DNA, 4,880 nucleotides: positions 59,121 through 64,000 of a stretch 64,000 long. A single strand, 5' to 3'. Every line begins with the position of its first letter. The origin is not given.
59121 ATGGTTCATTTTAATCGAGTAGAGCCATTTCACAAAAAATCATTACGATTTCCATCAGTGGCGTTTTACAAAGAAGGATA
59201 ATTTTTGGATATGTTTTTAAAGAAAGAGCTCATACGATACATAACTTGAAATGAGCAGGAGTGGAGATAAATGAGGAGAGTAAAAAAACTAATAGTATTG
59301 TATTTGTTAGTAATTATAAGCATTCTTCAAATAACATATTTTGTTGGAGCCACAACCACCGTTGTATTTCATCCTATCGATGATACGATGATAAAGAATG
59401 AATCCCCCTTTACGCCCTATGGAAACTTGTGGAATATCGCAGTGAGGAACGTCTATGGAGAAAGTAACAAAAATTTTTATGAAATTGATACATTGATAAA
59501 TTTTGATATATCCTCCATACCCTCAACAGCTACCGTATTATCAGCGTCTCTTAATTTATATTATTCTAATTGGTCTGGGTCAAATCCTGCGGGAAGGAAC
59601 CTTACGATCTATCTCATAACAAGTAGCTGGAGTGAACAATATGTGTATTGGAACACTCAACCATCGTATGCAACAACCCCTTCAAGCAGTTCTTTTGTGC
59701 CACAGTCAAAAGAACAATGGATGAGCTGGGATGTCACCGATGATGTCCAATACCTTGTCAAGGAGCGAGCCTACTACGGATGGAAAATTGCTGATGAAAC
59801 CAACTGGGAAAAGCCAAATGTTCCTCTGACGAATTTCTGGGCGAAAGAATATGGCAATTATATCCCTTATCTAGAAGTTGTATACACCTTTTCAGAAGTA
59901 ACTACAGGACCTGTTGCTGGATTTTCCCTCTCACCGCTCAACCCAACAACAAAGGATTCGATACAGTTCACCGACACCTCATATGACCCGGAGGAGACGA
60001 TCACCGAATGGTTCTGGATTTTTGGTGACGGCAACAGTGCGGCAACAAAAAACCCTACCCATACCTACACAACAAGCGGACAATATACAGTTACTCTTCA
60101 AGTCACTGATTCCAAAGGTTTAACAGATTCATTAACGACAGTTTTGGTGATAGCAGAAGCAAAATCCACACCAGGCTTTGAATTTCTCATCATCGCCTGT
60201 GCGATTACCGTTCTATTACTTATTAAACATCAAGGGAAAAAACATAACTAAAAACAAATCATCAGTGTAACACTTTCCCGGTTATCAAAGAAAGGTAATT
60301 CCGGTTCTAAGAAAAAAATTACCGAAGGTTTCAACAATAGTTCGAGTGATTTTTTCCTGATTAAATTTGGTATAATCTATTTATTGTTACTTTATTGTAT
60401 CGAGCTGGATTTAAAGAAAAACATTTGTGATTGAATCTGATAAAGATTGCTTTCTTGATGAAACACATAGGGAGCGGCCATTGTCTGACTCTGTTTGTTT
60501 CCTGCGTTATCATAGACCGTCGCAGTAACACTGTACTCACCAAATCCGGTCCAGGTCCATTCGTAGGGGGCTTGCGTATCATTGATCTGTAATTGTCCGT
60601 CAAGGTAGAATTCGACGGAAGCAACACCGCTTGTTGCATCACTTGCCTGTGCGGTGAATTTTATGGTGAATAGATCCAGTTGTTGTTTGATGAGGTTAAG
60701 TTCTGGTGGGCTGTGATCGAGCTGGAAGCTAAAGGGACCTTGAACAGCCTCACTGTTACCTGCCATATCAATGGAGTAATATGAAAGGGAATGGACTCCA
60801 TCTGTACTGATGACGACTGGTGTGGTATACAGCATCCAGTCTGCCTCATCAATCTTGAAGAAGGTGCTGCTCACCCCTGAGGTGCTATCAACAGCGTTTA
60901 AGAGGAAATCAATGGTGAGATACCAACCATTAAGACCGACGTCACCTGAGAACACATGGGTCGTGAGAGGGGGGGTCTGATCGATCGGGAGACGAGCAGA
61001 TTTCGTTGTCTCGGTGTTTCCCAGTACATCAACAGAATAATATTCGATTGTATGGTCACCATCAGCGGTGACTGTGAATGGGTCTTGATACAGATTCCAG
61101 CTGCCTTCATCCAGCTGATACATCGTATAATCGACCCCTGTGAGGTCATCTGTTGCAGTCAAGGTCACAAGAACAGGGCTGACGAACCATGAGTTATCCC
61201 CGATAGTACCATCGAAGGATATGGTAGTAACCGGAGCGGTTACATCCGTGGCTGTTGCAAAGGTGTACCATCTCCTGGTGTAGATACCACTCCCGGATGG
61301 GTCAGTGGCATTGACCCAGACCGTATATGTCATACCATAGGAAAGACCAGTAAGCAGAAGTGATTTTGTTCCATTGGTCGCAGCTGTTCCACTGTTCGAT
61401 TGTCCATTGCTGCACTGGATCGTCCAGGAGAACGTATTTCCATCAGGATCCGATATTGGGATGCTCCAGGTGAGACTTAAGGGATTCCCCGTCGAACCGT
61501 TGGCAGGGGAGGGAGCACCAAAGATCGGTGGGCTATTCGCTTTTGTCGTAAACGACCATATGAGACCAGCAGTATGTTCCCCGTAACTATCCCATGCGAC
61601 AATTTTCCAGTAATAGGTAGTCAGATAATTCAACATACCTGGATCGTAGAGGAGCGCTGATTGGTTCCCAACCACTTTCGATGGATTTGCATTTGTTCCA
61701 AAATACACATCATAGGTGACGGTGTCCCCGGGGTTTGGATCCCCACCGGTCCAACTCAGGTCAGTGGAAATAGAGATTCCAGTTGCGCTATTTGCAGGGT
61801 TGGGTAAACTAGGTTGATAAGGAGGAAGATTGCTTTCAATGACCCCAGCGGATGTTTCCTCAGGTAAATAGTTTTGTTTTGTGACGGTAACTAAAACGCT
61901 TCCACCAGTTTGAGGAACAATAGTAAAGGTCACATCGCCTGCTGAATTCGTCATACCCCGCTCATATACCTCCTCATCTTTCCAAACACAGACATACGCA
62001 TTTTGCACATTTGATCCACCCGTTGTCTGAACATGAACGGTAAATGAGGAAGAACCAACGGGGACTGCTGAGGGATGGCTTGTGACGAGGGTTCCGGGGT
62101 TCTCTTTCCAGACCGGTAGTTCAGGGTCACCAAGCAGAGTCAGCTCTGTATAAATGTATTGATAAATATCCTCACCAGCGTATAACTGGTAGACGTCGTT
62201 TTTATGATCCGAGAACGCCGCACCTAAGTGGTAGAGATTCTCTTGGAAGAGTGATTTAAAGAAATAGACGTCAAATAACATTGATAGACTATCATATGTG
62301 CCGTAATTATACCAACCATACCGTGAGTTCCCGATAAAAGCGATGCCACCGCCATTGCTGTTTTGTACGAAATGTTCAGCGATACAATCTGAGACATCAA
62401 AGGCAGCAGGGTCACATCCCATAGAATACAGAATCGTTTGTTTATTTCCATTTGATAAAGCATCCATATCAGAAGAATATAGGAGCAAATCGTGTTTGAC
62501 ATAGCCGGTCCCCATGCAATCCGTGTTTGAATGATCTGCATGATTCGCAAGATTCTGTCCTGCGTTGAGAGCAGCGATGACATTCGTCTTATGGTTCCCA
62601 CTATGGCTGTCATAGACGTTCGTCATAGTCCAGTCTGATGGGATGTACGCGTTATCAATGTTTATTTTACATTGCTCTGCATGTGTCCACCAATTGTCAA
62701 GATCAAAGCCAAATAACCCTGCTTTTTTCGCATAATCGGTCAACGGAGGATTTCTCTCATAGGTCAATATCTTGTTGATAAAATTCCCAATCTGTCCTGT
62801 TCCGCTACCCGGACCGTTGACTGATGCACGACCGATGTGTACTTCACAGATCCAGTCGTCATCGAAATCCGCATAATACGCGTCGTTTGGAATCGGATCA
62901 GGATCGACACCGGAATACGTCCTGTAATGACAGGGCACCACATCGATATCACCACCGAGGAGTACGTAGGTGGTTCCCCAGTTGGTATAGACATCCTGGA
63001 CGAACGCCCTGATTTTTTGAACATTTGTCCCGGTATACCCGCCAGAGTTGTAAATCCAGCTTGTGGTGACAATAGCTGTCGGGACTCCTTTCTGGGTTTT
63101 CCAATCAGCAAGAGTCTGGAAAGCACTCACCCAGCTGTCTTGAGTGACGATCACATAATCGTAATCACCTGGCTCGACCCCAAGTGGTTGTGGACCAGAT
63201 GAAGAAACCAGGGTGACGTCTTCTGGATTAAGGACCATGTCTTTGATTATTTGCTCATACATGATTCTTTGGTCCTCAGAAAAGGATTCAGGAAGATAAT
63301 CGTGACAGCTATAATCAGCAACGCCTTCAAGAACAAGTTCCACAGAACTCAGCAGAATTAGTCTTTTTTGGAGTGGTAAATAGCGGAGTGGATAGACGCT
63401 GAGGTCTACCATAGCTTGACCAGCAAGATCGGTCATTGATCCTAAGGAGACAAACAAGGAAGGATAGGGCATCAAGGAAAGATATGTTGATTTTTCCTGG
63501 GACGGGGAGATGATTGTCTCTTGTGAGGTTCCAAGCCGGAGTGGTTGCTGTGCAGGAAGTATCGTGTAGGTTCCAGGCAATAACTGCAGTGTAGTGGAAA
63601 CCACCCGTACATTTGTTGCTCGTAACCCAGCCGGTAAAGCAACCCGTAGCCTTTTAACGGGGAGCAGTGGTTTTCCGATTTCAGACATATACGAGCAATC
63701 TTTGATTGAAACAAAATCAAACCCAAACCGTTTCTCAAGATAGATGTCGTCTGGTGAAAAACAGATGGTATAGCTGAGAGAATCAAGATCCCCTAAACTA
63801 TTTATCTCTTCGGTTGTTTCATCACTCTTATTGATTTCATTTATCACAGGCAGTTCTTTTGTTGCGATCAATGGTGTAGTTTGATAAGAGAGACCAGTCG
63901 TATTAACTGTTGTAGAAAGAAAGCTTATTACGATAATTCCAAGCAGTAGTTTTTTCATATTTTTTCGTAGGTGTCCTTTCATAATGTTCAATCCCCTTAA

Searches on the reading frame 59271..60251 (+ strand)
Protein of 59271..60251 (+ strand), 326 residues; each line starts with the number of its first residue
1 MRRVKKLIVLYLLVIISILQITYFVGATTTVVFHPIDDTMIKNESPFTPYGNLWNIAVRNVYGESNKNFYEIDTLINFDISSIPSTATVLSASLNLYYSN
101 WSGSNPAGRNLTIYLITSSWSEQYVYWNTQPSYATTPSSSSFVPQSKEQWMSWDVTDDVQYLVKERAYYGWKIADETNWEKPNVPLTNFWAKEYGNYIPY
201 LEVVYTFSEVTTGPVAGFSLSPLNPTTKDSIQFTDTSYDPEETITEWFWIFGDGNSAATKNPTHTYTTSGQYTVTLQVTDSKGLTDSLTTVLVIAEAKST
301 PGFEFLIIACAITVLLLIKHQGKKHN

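Call 39: search_protein_families(library=pfam, proteins=[window:59271-60251:+], max_evalue=0.0001)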
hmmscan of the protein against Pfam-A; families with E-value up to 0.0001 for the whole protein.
window:59271-60251:+ (326 aa): 4 families
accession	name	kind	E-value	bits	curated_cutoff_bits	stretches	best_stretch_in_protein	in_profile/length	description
PF24517.2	CBM96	-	2e-20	73.7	26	1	30-203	2-162/164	Carbohydrate-binding module family 96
PF18911.6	PKD_4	-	5.5e-19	68.5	27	1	221-289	10-78/85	PKD domain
PF00801.26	PKD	-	1.4e-11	44.7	23.5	1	227-293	13-80/80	PKD domain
PF00688.24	TGFb_propeptide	-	6.5e-06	26.4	25.8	1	74-165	110-198/242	TGF-beta propeptide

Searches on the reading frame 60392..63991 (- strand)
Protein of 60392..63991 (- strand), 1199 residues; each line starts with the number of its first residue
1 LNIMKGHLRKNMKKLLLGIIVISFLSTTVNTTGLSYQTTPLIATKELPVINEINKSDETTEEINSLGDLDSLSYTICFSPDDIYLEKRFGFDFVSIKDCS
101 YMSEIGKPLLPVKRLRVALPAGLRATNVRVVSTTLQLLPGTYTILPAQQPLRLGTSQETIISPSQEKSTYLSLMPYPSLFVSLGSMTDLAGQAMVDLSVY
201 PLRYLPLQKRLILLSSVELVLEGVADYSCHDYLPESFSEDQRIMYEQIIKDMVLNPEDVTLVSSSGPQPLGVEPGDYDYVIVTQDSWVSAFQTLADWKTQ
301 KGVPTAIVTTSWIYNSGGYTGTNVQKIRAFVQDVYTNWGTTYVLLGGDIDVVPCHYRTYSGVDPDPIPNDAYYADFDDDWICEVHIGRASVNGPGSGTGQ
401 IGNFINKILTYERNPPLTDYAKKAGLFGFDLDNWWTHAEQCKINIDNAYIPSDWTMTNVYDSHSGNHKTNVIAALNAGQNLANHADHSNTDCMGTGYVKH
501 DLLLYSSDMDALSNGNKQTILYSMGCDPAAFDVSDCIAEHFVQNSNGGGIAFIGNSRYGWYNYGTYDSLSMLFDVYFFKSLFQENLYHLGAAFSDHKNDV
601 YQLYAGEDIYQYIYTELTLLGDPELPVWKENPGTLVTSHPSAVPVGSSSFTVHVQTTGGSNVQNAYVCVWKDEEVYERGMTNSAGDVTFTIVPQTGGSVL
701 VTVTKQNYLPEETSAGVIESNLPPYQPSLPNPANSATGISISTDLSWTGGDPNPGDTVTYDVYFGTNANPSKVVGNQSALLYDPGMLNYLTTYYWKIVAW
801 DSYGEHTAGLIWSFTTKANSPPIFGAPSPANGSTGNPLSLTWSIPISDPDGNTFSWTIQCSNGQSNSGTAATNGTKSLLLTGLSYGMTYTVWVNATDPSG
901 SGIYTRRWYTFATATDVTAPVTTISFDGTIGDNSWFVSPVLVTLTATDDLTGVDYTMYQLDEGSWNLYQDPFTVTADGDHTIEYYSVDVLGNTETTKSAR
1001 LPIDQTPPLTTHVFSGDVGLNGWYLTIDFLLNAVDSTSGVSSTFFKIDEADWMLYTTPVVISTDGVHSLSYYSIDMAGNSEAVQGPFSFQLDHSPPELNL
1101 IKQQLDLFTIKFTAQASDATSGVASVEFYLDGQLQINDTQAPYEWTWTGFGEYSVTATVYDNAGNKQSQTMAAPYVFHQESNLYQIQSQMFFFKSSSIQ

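Call 39: search_protein_families(library=pfam, proteins=[window:60392-63991:-], max_evalue=0.0001)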
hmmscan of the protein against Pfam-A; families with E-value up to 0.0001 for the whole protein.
window:60392-63991:- (1199 aa): 6 families
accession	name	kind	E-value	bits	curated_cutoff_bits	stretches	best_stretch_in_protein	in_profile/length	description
PF01364.23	Peptidase_C25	-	2.9e-58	198.3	23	1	279-626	1-373/374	Peptidase family C25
PF17957.7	Big_7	-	3.8e-12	47.1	24.1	1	1109-1157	19-70/70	Bacterial Ig domain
PF08126.16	Propeptide_C25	-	3.2e-08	33.4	22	1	90-220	42-169/205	Propeptide_C25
PF19077.6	Big_13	-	2.8e-06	28.2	27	0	942-1004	41-101/102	Bacterial Ig-like domain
PF00041.27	fn3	-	3.5e-05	24.4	25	1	833-902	11-75/84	Fibronectin type III domain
PF24893.1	DUF7743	-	4.6e-05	23.6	27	0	1092-1185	3-106/120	Domain of unknown function (DUF7743)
